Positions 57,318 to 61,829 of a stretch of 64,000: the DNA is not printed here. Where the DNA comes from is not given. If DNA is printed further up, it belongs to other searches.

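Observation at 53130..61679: Tandem pair of ~1400-aa secreted proteins, both with T9SS C-terminal sorting domains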

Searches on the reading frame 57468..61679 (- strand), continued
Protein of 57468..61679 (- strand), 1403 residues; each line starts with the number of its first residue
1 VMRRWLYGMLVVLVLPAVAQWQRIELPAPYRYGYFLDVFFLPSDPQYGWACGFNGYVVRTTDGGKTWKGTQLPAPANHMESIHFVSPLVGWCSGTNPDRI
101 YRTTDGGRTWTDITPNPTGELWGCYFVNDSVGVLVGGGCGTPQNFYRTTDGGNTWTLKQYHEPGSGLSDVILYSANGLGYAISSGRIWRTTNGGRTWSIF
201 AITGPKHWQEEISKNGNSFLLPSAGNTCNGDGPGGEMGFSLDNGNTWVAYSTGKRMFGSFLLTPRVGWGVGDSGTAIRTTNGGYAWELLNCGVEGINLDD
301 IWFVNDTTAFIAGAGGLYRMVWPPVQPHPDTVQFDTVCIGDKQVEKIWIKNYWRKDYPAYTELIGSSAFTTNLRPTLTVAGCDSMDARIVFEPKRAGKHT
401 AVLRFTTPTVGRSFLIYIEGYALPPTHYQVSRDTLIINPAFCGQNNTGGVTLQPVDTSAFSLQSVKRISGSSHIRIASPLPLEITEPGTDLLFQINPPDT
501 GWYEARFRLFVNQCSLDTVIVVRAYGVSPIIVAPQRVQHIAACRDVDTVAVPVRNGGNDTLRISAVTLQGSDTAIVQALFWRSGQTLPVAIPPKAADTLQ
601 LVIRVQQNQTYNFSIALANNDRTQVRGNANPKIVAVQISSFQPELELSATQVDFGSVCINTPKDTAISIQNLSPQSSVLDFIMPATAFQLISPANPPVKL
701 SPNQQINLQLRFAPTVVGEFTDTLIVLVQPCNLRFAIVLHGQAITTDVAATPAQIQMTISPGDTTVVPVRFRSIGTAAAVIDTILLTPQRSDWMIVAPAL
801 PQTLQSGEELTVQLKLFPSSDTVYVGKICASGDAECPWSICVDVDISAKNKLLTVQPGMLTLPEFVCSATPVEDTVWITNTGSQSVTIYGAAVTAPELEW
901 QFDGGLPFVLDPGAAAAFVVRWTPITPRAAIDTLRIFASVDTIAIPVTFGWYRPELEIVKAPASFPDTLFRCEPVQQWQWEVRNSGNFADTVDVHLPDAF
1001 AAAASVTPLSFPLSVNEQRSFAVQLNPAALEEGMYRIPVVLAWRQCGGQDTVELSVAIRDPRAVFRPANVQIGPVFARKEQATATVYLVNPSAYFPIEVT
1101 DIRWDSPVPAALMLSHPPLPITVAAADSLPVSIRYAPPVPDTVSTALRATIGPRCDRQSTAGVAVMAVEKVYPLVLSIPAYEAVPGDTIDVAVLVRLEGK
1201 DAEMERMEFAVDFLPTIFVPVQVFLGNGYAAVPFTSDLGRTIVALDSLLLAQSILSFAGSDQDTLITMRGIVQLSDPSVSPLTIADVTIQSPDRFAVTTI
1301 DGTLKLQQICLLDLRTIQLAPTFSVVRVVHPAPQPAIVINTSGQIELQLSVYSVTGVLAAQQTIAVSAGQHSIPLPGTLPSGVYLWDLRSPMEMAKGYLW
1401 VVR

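Call 11: find_encoding_contigs(protein=P0121, flank=10000, max_places=3)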
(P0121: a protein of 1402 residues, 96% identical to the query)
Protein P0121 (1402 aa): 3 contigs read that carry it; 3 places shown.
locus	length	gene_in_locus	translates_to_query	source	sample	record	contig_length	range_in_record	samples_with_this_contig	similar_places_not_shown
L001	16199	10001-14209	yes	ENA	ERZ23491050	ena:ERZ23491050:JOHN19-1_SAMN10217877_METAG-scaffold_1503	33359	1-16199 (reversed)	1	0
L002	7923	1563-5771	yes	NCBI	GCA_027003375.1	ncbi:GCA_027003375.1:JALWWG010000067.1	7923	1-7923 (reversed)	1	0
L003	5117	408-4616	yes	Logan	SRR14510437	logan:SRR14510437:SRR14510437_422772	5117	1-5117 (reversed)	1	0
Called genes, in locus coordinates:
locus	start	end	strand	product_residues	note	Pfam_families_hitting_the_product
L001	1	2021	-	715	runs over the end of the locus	PF17874:TPR_MalT (faint), PF10602:RPN7 (faint), PF13424:TPR_12, PF00515:TPR_1 (weak), PF07719:TPR_2 (weak), PF13424:TPR_12, PF00512:HisKA (weak), PF02518:HATPase_c, +6 more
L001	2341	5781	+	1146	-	PF14870:PSII_BNR (faint), PF25852:DUF6242_C (faint), PF02012:BNR (faint), PF15902:Sortilin-Vps10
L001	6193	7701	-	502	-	-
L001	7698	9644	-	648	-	PF13292:DXP_synthase_N, PF00456:Transketolase_N (faint), PF02779:Transket_pyr, PF02780:Transketolase_C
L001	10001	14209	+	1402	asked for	PF14870:PSII_BNR, PF15902:Sortilin-Vps10 (faint), PF12371:TMEM131_like_N (faint), PF22066:Cep192_D8 (faint), PF22544:HYDIN_VesB_CFA65-like_Ig (faint), PF22067:Cep192_D3 (faint), PF15780:ASH (weak), PF22073:Cep192_D4 (weak), +1 more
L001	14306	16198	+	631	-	?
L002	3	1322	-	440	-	?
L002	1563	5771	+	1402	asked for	PF14870:PSII_BNR, PF15902:Sortilin-Vps10 (faint), PF12371:TMEM131_like_N (faint), PF22066:Cep192_D8 (faint), PF22544:HYDIN_VesB_CFA65-like_Ig (faint), PF22067:Cep192_D3 (faint), PF15780:ASH (weak), PF22073:Cep192_D4 (weak), +1 more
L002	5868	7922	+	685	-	?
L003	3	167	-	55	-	?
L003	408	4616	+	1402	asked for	PF14870:PSII_BNR, PF15902:Sortilin-Vps10 (faint), PF12371:TMEM131_like_N (faint), PF22066:Cep192_D8 (faint), PF22544:HYDIN_VesB_CFA65-like_Ig (faint), PF22067:Cep192_D3 (faint), PF15780:ASH (weak), PF22073:Cep192_D4 (weak), +1 more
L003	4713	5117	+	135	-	?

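Call 12: find_encoding_contigs(protein=P0156, flank=10000, max_places=3)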
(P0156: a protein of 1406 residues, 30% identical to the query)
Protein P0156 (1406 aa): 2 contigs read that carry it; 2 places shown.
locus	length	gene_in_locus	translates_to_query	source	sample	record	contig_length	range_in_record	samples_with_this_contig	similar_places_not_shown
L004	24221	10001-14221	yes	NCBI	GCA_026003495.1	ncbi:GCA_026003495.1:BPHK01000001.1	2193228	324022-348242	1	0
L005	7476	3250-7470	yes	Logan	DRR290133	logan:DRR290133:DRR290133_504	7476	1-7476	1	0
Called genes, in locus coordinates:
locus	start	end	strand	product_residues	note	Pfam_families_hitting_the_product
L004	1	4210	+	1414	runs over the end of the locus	PF17517:IgGFc_binding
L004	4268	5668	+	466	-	-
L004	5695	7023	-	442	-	PF01546:Peptidase_M20, PF07687:M20_dimer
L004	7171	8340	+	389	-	PF13439:Glyco_transf_4, PF13579:Glyco_trans_4_4, PF20706:GT4-conflict, PF00534:Glycos_transf_1, PF13692:Glyco_trans_1_4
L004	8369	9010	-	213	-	PF00072:Response_reg, PF00196:GerE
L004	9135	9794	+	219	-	-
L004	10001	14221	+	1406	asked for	PF14870:PSII_BNR, PF15902:Sortilin-Vps10 (faint), PF12371:TMEM131_like_N (faint), PF15780:ASH (faint), PF22073:Cep192_D4 (faint), PF22066:Cep192_D8 (faint), PF22544:HYDIN_VesB_CFA65-like_Ig (faint)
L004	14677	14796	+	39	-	-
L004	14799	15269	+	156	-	PF00116:COX2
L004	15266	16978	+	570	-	PF00115:COX1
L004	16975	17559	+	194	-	PF02630:SCO1-SenC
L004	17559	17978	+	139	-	PF04314:LpqE-like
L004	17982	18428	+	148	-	PF00034:Cytochrom_C, PF13442:Cytochrome_CBB3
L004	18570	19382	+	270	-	PF00116:COX2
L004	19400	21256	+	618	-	PF00115:COX1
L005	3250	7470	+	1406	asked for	PF14870:PSII_BNR, PF15902:Sortilin-Vps10 (faint), PF12371:TMEM131_like_N (faint), PF15780:ASH (faint), PF22073:Cep192_D4 (faint), PF22066:Cep192_D8 (faint), PF22544:HYDIN_VesB_CFA65-like_Ig (faint)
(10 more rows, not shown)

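Call 13: find_encoding_contigs(protein=P0131, flank=10000, max_places=1)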
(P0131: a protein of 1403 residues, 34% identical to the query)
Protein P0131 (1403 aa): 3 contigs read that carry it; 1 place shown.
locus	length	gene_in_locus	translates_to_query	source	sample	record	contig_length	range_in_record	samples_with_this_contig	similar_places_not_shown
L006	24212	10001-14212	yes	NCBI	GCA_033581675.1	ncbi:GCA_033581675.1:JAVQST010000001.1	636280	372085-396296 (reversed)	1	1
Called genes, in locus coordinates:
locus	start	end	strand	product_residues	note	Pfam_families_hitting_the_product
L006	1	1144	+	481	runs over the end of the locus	PF19295:SufBD_N, PF01458:SUFBD_core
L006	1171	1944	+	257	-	PF00005:ABC_tran, PF02463:SMC_N (faint)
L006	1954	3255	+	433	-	PF19295:SufBD_N, PF01458:SUFBD_core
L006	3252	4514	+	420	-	PF00266:Aminotran_5, PF01041:DegT_DnrJ_EryC1 (weak), PF01212:Beta_elim_lyase (weak)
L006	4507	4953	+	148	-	PF01592:NifU_N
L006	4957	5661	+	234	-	PF01883:FeS_assembly_P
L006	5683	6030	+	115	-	PF00111:Fer2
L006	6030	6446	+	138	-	PF02082:Rrf2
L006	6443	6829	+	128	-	PF01521:Fe-S_biosyn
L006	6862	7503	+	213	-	PF00081:Sod_Fe_N, PF02777:Sod_Fe_C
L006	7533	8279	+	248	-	PF00072:Response_reg, PF00486:Trans_reg_C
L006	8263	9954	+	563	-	PF13207:AAA_17, PF13238:AAA_18 (weak), PF13671:AAA_33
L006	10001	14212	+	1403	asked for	PF14870:PSII_BNR, PF15902:Sortilin-Vps10 (faint), PF02012:BNR (faint), PF22066:Cep192_D8 (faint), PF22073:Cep192_D4 (faint), PF22544:HYDIN_VesB_CFA65-like_Ig (faint), PF15780:ASH (weak)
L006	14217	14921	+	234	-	PF04493:Endonuclease_5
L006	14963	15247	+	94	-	PF01649:Ribosomal_S20p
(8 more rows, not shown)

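Call 15: find_encoding_contigs(protein=P0193, flank=10000, max_places=1)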
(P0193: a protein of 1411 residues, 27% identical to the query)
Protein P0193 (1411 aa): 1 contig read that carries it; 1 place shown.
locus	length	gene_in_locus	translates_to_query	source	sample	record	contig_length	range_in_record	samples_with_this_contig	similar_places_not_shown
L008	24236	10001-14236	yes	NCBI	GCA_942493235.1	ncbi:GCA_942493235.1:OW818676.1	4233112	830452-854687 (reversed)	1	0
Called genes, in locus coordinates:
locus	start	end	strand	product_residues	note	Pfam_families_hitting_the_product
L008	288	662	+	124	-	PF00072:Response_reg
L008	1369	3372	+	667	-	PF07676:PD40 (faint), PF00691:OmpA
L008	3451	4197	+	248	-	-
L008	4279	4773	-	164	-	-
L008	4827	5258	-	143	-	PF02566:OsmC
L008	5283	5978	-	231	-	PF09568:RE_MjaI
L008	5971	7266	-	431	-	PF01555:N6_N4_Mtase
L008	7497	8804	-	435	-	PF13167:GTP-bdg_N, PF16360:GTP-bdg_M, PF00009:GTP_EFTU (faint), PF01926:MMR_HSR1, PF02421:FeoB_N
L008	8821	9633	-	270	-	PF00905:Transpeptidase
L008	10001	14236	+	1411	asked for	PF14870:PSII_BNR, PF15902:Sortilin-Vps10 (faint), PF18962:Por_Secre_tail (weak)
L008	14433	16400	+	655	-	PF13520:AA_permease_2, PF00324:AA_permease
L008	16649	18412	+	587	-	PF00111:Fer2, PF13510:Fer2_4, PF10588:NADH-G_4Fe-4S_3, PF22117:Fer4_Nqo3, PF04879:Molybdop_Fe4S4, PF22151:Fer4_NDSU1 (weak), PF00384:Molybdopterin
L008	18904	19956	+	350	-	PF00146:NADHdh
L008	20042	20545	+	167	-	PF13183:Fer4_8 (faint), PF13534:Fer4_17 (faint), PF12797:Fer4_2 (faint), PF13237:Fer4_10, PF00037:Fer4 (weak), PF12838:Fer4_7, PF13187:Fer4_9, PF00037:Fer4, +3 more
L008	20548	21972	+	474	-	PF02225:PA (weak), PF04389:Peptidase_M28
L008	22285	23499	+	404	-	-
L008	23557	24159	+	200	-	-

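Call 31: search_solved_structures(query=window:57468-61679:-, max_evalue=0.1)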
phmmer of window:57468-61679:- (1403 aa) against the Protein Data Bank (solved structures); distinct sequences matched with E-value up to 0.1: 6.
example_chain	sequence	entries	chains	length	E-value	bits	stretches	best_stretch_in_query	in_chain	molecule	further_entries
8am5_S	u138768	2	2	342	6.6e-15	57.2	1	20-319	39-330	Photosystem II assembly lipoprotein Ycf48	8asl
5oj3_A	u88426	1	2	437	9.7e-12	46.7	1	19-156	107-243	Photosystem II stability/assembly factor HCF136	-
5oj5_A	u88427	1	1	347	2.5e-11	45.3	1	10-317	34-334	Ycf48-like protein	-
5ojp_A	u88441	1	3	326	3.1e-11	45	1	19-317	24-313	Ycf48-like protein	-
5ojr_A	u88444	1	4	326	4.6e-11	44.4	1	19-317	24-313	Ycf48-like protein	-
2xbg_A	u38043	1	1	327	5.3e-11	44.2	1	20-317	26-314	YCF48-LIKE PROTEIN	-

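Call 37: search_protein_families(library=ncbifam, proteins=[L008:1369-3372:+], max_evalue=0.001)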
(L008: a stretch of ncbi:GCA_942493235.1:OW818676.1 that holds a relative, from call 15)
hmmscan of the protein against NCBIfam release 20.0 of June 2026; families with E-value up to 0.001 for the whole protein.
L008:1369-3372:+ (667 aa): 40 families (the best 25 are shown)
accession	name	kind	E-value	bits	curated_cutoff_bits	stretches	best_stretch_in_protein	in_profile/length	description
NF053607.1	CHU_0125_OmpA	equivalog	5.1e-69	233.4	620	1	257-667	220-637/639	CHU_0125 family OmpA-like outer membrane integrity protein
NF052230.1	T9SS_PorE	exception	8.9e-69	232.4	600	1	194-647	155-600/648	PorE family type IX secretion system protein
NF053611.1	YiaD_Gzip_OmpA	equivalog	6.7e-36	123.9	175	1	562-665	102-205/206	YiaD family glycine zipper/OmpA-like lipoprotein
NF053612.1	anchor_PA1041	equivalog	3.1e-29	102.6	250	1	557-666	123-235/236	PA1041 family peptidoglycan-binding anchor lipoprotein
NF053613.1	OMP_toxin_LptF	equivalog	1.2e-25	90.7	400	1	545-664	124-243/256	lipotoxin F family OmpA-related lipoprotein LptF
NF053585.1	OMP_LP_YfiB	equivalog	7.5e-24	84.4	128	1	562-662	56-156/163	outer membrane lipoprotein YfiB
TIGR02802.1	Pal_lipo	equivalog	7.5e-23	80.6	125.35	1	564-665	2-103/104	peptidoglycan-associated lipoprotein Pal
NF045787.1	OmpABordt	equivalog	1e-22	80.8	200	1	563-665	86-188/194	outer membrane protein OmpA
NF033763.1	exchanger_TraB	exception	5.8e-20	70.8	700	1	559-666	389-497/522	outer membrane exchange protein TraB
TIGR03350.1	type_VI_ompA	equivalog_domain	9.7e-20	70.9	139.8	1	563-664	31-135/137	type VI secretion system protein TssL, long form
NF008071.1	PRK10808.1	equivalog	9e-19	68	277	1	562-657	231-328/358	porin OmpA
NF006541.1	PRK09038.1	equivalog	8.7e-18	64.9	283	1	555-664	133-246/253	flagellar motor protein MotD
NF007804.1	PRK10510.1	equivalog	1.6e-17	63.7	307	1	562-666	112-216/219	OmpA family lipoprotein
TIGR03789.1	pdsO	hypoth_equivalog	2.2e-17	63.5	152.2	1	578-665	155-242/243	sortase-associated OmpA-like protein PdsO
NF006508.0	PRK08944.1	subfamily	7.8e-17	61.5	259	1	578-665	194-286/304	MotB family protein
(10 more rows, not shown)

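Call 49: search_solved_structures(query=A4, max_evalue=1)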
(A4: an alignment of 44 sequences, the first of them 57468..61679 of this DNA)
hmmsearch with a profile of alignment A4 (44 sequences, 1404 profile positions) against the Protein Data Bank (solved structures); distinct sequences matched with E-value up to 1: 45.
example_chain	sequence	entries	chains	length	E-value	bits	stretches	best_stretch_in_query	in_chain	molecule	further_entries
9ijj_4G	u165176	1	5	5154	2.6e-65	223.8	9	329-458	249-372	Hydrocephalus-inducing protein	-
7sqc_F0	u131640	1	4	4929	3.1e-48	167.2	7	624-889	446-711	Hydin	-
7n6g_1J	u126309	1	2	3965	3.4e-41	143.9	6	624-888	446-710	HYDIN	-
8am5_S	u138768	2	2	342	2.4e-20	74.8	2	6-202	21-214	Photosystem II assembly lipoprotein Ycf48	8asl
9ijj_4A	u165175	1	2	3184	1.7e-18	68.6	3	849-1103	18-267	Cilia and flagella-associated protein 47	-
9ijj_C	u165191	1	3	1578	4.1e-14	54.2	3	873-1179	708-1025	Cilia- and flagella-associated protein 74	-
5oj5_A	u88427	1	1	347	6.7e-14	53.5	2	19-206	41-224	Ycf48-like protein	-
5ojp_A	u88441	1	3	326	8.4e-14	53.1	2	24-206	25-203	Ycf48-like protein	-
2xbg_A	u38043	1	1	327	1.1e-13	52.7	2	24-206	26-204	YCF48-LIKE PROTEIN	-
5ojr_A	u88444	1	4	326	1.3e-13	52.5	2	24-206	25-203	Ycf48-like protein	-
7n61_1B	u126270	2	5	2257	1.5e-13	52.2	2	872-1146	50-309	FAP65 | Flagellar associated protein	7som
5oj3_A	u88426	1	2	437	2.3e-13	51.7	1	17-160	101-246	Photosystem II stability/assembly factor HCF136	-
7n6g_3H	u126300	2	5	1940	2.9e-13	51.3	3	649-756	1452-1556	FAP74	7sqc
7n6g_1L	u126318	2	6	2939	3.4e-13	51.1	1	792-1101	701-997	FAP47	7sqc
1g1k_A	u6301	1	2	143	6e-07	30.4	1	1174-1303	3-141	SCAFFOLDING PROTEIN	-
2vn5_A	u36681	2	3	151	6.8e-07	30.2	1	1174-1303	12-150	SCAFFOLDING PROTEIN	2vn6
8glk_D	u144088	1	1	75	0.065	13.7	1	1331-1402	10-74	Endonuclease I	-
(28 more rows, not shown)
